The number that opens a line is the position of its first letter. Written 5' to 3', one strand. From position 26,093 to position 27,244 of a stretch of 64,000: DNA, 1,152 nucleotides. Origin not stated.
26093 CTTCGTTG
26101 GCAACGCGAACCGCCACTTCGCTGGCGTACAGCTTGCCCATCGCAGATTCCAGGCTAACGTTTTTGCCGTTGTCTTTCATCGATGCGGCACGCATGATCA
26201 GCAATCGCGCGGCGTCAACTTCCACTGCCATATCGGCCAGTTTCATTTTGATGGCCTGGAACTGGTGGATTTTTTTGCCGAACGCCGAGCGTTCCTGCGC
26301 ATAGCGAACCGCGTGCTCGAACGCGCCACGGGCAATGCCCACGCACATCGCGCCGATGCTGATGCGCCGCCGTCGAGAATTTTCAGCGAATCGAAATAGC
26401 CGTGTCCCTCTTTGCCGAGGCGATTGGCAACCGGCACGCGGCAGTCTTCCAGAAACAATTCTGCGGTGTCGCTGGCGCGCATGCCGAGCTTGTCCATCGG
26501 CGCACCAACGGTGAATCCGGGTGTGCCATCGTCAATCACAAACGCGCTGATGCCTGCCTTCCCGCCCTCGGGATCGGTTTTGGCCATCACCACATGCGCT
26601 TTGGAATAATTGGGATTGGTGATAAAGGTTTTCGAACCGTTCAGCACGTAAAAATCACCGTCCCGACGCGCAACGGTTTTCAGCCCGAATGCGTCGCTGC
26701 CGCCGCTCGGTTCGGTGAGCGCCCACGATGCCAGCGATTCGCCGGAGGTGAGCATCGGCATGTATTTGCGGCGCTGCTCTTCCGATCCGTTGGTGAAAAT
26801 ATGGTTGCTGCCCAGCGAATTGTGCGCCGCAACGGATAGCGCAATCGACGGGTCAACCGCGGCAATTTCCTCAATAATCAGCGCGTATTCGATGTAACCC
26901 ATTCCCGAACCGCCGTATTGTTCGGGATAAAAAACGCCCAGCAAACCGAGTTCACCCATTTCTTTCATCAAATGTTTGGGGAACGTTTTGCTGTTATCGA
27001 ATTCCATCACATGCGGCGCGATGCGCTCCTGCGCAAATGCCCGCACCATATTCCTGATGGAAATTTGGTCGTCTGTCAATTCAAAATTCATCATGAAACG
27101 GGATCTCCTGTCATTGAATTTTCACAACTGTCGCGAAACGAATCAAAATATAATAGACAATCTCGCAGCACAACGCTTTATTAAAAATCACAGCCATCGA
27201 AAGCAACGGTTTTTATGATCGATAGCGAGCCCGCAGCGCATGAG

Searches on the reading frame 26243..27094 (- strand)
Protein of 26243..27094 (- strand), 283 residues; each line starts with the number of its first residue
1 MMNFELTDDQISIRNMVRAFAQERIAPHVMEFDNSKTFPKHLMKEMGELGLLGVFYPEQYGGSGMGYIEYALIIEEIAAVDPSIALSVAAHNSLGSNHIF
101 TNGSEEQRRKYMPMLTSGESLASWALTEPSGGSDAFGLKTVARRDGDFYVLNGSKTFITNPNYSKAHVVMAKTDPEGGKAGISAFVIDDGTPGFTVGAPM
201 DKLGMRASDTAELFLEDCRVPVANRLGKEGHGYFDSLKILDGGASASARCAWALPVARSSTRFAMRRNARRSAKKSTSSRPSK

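Call 11: search_protein_families(library=pfam, proteins=[window:26243-27094:-], max_evalue=0.001)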
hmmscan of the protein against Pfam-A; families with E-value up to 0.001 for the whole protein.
window:26243-27094:- (283 aa): 2 families
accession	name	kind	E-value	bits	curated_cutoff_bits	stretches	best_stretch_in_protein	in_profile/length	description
PF02771.21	Acyl-CoA_dh_N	-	4.7e-40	136.9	22.9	1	7-119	1-113/113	Acyl-CoA dehydrogenase, N-terminal domain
PF02770.24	Acyl-CoA_dh_M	-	3.6e-25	88.4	33.3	1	124-218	2-97/97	Acyl-CoA dehydrogenase, middle domain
